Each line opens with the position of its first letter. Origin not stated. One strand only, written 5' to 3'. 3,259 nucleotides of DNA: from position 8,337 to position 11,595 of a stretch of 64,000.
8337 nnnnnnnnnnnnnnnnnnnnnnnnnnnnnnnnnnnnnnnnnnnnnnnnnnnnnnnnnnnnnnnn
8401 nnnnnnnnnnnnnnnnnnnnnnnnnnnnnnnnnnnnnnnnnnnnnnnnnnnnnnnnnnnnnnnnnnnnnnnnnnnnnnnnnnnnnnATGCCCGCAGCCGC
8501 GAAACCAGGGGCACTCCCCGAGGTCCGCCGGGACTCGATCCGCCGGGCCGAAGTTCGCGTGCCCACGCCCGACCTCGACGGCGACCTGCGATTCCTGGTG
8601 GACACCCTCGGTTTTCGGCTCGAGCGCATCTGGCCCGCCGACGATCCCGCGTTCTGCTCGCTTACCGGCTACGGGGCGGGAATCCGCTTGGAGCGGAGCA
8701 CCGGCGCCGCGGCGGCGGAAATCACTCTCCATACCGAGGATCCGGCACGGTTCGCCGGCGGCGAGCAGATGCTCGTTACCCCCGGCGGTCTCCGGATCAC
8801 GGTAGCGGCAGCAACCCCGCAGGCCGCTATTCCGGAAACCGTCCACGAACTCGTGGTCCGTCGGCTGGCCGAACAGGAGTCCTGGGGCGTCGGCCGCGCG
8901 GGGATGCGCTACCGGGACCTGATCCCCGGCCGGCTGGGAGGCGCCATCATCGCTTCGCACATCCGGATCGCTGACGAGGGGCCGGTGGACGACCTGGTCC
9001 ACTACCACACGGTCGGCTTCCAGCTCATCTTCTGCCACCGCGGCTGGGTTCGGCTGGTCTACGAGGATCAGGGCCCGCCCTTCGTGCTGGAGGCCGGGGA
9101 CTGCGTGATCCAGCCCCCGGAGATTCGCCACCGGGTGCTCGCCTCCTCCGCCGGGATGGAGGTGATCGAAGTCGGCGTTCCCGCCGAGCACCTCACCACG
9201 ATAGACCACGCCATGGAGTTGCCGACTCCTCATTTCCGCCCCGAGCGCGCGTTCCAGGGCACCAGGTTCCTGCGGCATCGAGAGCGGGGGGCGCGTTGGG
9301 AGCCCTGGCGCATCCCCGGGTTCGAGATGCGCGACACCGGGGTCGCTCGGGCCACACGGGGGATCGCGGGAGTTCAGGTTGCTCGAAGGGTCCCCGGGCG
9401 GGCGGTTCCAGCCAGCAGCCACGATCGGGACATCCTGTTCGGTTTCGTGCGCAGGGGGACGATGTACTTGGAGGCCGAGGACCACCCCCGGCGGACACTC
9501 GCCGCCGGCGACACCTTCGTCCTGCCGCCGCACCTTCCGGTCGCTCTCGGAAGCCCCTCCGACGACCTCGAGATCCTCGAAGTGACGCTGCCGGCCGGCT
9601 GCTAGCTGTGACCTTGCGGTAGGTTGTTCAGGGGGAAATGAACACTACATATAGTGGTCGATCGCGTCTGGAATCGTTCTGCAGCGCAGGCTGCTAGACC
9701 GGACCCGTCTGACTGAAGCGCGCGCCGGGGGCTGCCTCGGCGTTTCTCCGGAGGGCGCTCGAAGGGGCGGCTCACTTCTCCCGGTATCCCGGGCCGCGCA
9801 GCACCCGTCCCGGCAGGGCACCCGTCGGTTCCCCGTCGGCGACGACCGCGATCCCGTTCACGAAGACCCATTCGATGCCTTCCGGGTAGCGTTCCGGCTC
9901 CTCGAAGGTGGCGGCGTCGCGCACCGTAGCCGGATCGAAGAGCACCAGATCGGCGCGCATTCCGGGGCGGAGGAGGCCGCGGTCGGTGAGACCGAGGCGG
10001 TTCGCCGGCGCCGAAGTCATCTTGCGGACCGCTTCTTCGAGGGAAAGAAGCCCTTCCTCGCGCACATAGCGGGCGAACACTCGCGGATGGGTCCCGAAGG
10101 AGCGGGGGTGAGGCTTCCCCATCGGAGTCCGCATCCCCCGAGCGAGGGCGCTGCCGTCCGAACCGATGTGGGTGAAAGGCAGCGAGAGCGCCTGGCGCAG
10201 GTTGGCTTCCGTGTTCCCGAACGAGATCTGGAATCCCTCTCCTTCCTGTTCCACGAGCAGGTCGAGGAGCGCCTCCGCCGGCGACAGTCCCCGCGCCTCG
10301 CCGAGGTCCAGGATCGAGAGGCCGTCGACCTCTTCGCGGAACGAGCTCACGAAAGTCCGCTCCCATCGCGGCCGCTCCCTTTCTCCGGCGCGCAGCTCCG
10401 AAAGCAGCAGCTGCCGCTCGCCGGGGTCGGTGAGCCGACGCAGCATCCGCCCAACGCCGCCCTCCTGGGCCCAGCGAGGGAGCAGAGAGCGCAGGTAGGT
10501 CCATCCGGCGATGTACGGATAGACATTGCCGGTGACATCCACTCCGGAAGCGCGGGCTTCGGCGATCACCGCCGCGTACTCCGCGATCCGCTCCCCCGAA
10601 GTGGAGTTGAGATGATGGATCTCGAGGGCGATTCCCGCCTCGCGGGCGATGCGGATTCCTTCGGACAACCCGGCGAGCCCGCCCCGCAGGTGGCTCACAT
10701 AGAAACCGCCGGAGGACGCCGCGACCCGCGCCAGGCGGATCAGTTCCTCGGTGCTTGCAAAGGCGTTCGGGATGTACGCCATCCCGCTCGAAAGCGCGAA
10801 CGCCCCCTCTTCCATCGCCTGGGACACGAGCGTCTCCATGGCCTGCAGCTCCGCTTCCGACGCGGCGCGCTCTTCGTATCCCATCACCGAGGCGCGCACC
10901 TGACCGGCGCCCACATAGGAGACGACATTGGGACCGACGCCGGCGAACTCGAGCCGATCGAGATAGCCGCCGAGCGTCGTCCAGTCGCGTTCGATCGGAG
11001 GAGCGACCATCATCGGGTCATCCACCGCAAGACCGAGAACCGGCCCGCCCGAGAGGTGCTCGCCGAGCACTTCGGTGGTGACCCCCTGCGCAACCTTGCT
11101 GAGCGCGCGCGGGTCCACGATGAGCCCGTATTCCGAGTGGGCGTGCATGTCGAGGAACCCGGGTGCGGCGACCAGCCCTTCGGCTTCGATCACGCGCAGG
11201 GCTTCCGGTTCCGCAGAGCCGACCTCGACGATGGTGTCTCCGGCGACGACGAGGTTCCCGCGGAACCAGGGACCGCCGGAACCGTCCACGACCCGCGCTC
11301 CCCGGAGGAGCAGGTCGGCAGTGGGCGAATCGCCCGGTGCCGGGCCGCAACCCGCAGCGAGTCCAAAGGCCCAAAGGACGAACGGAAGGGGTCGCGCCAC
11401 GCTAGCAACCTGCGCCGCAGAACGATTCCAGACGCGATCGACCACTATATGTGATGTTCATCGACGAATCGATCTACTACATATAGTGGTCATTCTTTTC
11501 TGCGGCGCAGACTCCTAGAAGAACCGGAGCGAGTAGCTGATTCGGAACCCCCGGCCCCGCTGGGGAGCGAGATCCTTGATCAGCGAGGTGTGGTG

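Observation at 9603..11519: D-aminoacylase-like lipoprotein gene bracketed by inverted copies of a ~57-bp MITE-A element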

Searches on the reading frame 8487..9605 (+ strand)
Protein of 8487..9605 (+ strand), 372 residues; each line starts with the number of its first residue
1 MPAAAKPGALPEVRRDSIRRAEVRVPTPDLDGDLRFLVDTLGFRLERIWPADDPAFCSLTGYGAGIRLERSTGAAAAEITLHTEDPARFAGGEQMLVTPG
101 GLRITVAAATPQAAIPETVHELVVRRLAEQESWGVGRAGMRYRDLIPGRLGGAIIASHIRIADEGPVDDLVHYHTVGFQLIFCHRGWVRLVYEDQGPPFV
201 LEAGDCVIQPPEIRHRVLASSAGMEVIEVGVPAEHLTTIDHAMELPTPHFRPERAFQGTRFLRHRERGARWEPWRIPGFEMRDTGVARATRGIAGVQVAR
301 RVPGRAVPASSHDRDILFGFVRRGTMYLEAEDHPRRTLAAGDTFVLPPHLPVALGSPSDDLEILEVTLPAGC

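Call 7: search_protein_families(library=pfam, proteins=[window:8487-9605:+])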
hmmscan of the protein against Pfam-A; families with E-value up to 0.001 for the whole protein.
window:8487-9605:+ (372 aa): 4 families
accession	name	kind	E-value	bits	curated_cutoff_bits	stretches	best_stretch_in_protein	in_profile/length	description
PF07883.17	Cupin_2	-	6.3e-15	55.1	27.2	2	170-222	12-62/70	Cupin domain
PF02311.25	AraC_binding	-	1.4e-08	35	21.1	0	300-360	9-67/135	AraC-like ligand binding domain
PF12852.13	Cupin_6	-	8.2e-07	29.4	26.7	0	313-359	34-79/183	Cupin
PF05899.18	Cupin_3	-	0.0002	21.4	23.5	0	320-352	30-62/74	EutQ-like cupin domain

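Call 73: search_protein_families(library=ncbifam, proteins=[window:8487-9602:+], max_evalue=0.00001)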
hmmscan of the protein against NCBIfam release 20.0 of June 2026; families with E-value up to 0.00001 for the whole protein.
window:8487-9602:+ (372 aa): 0 families

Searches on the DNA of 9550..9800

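Call 31: search_rna_families(source=window, start=9550, end=9800, threshold=evalue, max_evalue=1)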
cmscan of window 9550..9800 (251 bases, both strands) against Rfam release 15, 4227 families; matches with E-value up to 1: 0.
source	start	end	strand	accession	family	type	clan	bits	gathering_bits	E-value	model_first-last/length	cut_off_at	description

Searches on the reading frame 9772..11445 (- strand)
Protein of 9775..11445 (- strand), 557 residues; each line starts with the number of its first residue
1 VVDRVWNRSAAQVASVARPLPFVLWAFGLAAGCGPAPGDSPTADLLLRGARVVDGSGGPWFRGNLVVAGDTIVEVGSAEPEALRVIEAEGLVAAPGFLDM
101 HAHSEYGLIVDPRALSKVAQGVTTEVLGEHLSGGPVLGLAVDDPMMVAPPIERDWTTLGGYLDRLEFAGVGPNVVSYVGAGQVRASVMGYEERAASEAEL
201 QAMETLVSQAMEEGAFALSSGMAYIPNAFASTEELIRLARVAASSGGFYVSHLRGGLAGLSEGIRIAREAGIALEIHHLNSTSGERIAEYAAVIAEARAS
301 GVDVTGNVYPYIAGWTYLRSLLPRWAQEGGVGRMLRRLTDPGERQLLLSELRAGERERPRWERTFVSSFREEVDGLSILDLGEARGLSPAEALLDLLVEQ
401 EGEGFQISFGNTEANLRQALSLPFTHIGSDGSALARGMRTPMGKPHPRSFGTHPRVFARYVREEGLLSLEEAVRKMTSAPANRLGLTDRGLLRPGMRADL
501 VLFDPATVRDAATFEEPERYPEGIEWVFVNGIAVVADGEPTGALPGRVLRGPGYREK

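Call 7: search_protein_families(library=pfam, proteins=[window:9772-11400:-])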
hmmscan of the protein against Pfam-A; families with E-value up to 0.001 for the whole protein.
window:9772-11400:- (542 aa): 2 families
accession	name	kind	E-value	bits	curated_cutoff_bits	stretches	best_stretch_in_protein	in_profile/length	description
PF07969.17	Amidohydro_3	-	5.8e-24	85.8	29.7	2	441-518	393-470/472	Amidohydrolase family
PF01979.26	Amidohydro_1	-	1.2e-10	41.6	25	1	445-498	275-325/345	Amidohydrolase family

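Call 12: find_encoding_contigs(protein=window:9775-11400:-, flank=10000, max_places=10)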
Protein seq(542 aa) (542 aa): no gene with exactly this product is on record in the collection.

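Call 13: find_encoding_contigs(protein=window:9775-11445:-, flank=10000, max_places=10)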
Protein seq(557 aa) (557 aa): no gene with exactly this product is on record in the collection.

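Call 14: find_homologous_proteins(query=window:9775-11400:-, max_evalue=1e-50)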
Query window:9775-11400:- (542 aa): 4760 proteins with E <= 1e-50 among 8000 candidates; the best 120 are listed.
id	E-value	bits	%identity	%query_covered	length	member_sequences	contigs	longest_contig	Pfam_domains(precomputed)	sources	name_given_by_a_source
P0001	0.0e+0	1104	100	93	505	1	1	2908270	PF07969.18,PF01979.27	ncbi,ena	-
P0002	2.2e-291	985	84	95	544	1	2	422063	PF07969.18,PF01979.27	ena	-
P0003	4.5e-291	984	85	97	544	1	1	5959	PF07969.18,PF01979.27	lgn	-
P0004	4.9e-291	984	84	95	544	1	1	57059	PF07969.18,PF01979.27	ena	-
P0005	6.8e-289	977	85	94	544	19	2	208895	PF07969.18,PF01979.27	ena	-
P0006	3.4e-288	975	84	94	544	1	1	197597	PF07969.18,PF01979.27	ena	-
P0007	4.5e-288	974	84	95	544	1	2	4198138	PF07969.18,PF01979.27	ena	-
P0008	3.1e-287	972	84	95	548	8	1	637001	PF07969.18,PF01979.27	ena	-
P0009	1.8e-285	966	83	96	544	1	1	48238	PF07969.18,PF01979.27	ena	-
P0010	3.8e-285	965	82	97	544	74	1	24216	PF07969.18,PF01979.27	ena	-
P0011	6.3e-285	964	84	94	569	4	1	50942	PF07969.18,PF01979.27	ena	-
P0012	6.4e-284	961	84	97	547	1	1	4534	PF07969.18,PF01979.27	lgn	-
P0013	2.5e-283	959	82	96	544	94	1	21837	PF07969.18,PF01979.27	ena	-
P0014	4.6e-283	958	81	99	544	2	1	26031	PF07969.18,PF01979.27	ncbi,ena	-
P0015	1.6e-282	956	81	97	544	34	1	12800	PF07969.18,PF01979.27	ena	-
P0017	1.4e-281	953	81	100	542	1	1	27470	PF07969.18,PF01979.27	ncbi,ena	-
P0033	2.2e-277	939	83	94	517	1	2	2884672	PF07969.18,PF01979.27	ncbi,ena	-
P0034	6.7e-277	937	81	97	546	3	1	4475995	PF07969.18,PF01979.27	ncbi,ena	-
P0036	3.1e-275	932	78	99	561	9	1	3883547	PF07969.18,PF01979.27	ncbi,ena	-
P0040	8.4e-271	917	80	96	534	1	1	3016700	PF07969.18,PF01979.27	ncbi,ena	-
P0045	2.6e-232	790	68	94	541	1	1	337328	PF07969.18,PF01979.27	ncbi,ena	-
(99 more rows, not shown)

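Call 17: find_encoding_contigs(protein=P0001, flank=4000, max_places=3)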
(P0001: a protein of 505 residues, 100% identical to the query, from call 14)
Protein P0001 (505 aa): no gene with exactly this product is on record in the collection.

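Call 18: find_encoding_contigs(protein=P0033, flank=4000, max_places=3)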
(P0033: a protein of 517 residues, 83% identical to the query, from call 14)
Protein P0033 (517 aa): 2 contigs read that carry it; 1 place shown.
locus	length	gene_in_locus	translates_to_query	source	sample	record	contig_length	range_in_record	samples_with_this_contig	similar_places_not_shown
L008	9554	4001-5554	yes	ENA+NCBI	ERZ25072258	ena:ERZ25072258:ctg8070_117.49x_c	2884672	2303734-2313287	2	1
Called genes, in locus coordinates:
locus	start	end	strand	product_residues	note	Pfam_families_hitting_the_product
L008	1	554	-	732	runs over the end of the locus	PF07732:Cu-oxidase_3, PF00394:Cu-oxidase (weak), PF07731:Cu-oxidase_2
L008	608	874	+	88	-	PF04014:MazE_antitoxin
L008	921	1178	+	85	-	-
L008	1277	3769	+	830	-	PF13620:CarboxypepD_reg (weak), PF13715:CarbopepD_reg_2 (weak), PF07715:Plug, PF00593:TonB_dep_Rec_b-barrel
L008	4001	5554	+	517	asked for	PF07969:Amidohydro_3, PF01979:Amidohydro_1 (weak)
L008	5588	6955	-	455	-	PF02321:OEP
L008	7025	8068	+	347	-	PF01545:Cation_efflux, PF16916:ZT_dimer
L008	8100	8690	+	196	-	-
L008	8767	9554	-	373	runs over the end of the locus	PF14226:DIOX_N, PF03171:2OG-FeII_Oxy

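Call 21: find_encoding_contigs(protein=P0002, flank=4000, max_places=2)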
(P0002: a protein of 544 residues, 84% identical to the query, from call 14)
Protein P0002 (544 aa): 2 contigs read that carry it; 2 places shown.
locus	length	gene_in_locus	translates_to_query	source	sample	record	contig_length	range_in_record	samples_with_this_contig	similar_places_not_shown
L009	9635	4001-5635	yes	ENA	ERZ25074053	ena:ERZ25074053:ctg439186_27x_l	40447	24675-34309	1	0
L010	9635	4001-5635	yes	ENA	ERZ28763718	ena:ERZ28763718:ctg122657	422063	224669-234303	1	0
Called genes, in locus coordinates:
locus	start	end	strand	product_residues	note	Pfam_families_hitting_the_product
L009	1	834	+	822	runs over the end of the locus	PF13620:CarboxypepD_reg, PF07715:Plug, PF00593:TonB_dep_Rec_b-barrel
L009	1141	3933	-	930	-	PF13620:CarboxypepD_reg, PF25183:OMP_b-brl_4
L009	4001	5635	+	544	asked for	PF07969:Amidohydro_3, PF01979:Amidohydro_1 (weak), PF07969:Amidohydro_3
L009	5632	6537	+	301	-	PF07804:HipA_C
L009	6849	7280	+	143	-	PF08797:HIRAN (weak)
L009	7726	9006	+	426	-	-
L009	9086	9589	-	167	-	-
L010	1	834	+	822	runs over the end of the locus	PF13620:CarboxypepD_reg, PF07715:Plug, PF00593:TonB_dep_Rec_b-barrel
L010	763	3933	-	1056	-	PF13620:CarboxypepD_reg, PF25183:OMP_b-brl_4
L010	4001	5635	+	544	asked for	PF07969:Amidohydro_3, PF01979:Amidohydro_1 (weak), PF07969:Amidohydro_3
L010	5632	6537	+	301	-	PF07804:HipA_C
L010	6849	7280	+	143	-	PF08797:HIRAN (weak)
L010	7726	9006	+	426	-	-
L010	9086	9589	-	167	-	-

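Call 22: find_encoding_contigs(protein=P0007, flank=4000, max_places=2)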
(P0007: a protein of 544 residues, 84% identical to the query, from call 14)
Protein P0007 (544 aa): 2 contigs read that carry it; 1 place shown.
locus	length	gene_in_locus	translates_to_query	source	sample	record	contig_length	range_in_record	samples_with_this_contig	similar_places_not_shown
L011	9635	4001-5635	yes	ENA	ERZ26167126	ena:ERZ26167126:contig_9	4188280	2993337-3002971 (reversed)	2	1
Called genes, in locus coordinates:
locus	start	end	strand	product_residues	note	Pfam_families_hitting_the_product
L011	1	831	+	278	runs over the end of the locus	-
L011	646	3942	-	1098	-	PF13620:CarboxypepD_reg, PF25183:OMP_b-brl_4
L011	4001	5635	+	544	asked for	PF07969:Amidohydro_3 (weak), PF01979:Amidohydro_1 (weak), PF07969:Amidohydro_3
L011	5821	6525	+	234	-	PF08797:HIRAN (weak)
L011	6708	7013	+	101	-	-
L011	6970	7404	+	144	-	PF01850:PIN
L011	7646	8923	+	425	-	-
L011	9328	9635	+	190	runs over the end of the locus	-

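Call 23: find_encoding_contigs(protein=P0005, flank=4000, max_places=2)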
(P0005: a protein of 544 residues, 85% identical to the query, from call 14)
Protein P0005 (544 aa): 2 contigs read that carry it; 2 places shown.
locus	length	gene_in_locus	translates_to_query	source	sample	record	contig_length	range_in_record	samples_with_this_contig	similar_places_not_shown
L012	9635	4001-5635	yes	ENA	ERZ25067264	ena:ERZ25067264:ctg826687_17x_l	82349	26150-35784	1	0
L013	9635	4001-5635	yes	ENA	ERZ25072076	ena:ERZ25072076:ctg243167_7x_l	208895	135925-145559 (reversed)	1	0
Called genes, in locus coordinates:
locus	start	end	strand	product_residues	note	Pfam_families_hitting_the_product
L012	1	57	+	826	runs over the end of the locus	PF13620:CarboxypepD_reg (weak), PF13715:CarbopepD_reg_2 (faint), PF07715:Plug, PF00593:TonB_dep_Rec_b-barrel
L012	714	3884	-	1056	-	PF13620:CarboxypepD_reg, PF25183:OMP_b-brl_4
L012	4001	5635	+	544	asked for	PF07969:Amidohydro_3, PF01979:Amidohydro_1 (weak)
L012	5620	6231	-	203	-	-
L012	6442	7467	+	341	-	-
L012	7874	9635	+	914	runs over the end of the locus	-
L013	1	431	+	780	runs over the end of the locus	PF13620:CarboxypepD_reg, PF13715:CarbopepD_reg_2 (faint), PF07715:Plug, PF00593:TonB_dep_Rec_b-barrel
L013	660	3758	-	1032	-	PF13620:CarboxypepD_reg, PF25183:OMP_b-brl_4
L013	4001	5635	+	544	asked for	PF07969:Amidohydro_3, PF01979:Amidohydro_1 (weak)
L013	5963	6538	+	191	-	PF07804:HipA_C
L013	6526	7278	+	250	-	PF08797:HIRAN (faint)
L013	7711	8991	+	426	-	-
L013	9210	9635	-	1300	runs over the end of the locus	PF13116:YhdP (faint), PF04357:TamB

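Call 28: list_cluster_members(proteins=[P0001, P0033, P0034, P0036, P0040, P0014, P0017, P0045])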
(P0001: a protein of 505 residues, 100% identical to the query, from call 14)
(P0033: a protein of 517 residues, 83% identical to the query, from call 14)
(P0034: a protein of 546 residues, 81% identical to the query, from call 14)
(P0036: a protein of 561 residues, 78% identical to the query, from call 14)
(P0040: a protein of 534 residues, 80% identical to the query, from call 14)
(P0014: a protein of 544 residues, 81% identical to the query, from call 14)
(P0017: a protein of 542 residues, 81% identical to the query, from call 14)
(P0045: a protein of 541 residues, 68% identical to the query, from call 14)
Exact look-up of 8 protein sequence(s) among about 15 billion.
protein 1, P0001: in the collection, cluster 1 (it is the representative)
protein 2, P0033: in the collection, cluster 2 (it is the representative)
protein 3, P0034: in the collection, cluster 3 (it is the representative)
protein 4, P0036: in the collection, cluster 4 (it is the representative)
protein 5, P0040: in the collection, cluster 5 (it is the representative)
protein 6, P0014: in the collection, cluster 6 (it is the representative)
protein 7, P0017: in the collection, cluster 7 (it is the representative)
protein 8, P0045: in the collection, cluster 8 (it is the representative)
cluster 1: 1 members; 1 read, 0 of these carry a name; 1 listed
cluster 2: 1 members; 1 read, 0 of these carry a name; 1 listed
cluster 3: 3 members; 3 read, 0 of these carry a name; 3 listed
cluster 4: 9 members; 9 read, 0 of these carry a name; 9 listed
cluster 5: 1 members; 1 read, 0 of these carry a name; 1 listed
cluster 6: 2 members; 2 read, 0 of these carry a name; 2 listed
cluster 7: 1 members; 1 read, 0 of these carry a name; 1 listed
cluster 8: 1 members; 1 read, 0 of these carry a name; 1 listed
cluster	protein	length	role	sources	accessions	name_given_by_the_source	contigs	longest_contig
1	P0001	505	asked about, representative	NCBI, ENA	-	-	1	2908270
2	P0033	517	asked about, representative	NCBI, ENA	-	-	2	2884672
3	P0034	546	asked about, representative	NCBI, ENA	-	-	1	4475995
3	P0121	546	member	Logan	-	-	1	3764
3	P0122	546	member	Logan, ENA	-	-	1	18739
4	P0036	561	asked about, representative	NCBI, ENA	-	-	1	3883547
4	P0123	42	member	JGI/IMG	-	-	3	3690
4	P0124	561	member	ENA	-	-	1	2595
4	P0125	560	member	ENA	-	-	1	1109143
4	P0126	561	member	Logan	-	-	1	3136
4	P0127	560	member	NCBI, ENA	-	-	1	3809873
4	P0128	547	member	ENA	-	-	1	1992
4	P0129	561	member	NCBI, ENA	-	-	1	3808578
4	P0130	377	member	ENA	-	-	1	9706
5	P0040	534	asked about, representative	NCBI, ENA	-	-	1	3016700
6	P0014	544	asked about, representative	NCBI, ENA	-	-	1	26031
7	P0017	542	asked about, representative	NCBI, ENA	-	-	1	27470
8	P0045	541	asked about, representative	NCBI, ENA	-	-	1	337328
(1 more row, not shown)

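Call 73: search_protein_families(library=ncbifam, proteins=[window:9775-11400:-], max_evalue=0.00001)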
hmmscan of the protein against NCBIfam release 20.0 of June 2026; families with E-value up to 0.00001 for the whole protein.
window:9775-11400:- (542 aa): 40 families (the best 25 are shown)
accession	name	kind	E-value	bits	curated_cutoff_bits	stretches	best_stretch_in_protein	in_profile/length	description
NF006560.0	PRK09061.1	subfamily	6.1e-68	229.4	340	2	25-339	23-337/517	amidohydrolase family protein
NF006689.0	PRK09237.1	equivalog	3.9e-12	45.4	371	1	28-111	3-90/383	amidohydrolase/deacetylase family metallohydrolase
TIGR00857.1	pyrC_multi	subfamily_domain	5.6e-12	45.3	279.05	0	441-493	321-372/412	dihydroorotase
TIGR02318.1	phosphono_phnM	equivalog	8.8e-12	44.6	390.55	1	448-490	317-358/376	phosphonate metabolism protein PhnM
TIGR01178.1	ade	equivalog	1.6e-11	43.4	472.5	1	30-112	2-83/552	adenine deaminase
NF011984.0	PRK15446.1-5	equivalog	1.9e-11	43.4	260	1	447-489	318-360/379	alpha-D-ribose 1-methylphosphonate 5-triphosphate diphosphatase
NF006838.0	PRK09357.1-3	equivalog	4e-11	42.4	644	0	31-87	4-62/423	dihydroorotase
TIGR03178.1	allantoinase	equivalog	4e-11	42.4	357.85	0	29-88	1-59/441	allantoinase AllB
NF004839.0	PRK06189.1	equivalog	8.4e-11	41.1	631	0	452-490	353-391/451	allantoinase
NF011987.0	PRK15446.2-3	subfamily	1.4e-10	40.6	253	1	446-492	321-367/395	alpha-D-ribose 1-methylphosphonate 5-triphosphate diphosphatase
NF011990.0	PRK15446.2-6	subfamily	1.4e-10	40.5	233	1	446-520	320-383/390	alpha-D-ribose 1-methylphosphonate 5-triphosphate diphosphatase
NF007457.0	PRK10027.1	equivalog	8.4e-10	37.4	768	1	27-109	29-114/588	adenine deaminase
NF006688.0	PRK09236.1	equivalog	9.8e-10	37.8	535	1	448-492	344-388/444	dihydroorotase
TIGR03121.1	one_C_dehyd_A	equivalog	1e-09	37.2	392.75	0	452-528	430-506/556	formylmethanofuran dehydrogenase subunit A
NF005791.0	PRK07627.1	equivalog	1.1e-09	37.8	442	0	31-109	4-89/425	dihydroorotase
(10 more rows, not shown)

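Call 74: search_solved_structures(query=window:9775-11400:-, max_evalue=1e-10)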
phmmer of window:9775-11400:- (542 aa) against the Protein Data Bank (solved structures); distinct sequences matched with E-value up to 1e-10: 8.
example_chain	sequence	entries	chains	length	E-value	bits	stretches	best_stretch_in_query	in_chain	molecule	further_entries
1rjp_A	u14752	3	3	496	1.2e-65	225.3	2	24-304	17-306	D-aminoacylase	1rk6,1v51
1m7j_A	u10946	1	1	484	1.4e-65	225.1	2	24-304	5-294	D-aminoacylase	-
1rjq_A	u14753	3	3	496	8.9e-65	222.5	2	24-304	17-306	D-aminoacylase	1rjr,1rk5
1v4y_A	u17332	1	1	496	3.6e-64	220.5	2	24-304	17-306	D-aminoacylase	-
9g5m_A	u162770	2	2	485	2.1e-63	217.9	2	29-300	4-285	Amidohydrolase family protein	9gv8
3gip_A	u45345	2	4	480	9.2e-55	189.4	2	28-303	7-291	N-acyl-D-glutamate deacylase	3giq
9kb1_A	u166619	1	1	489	2.7e-45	158.2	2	27-298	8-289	PpOngB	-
9kb3_A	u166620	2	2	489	2e-44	155.3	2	27-298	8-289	Carbohydrate de-N-acetylated protein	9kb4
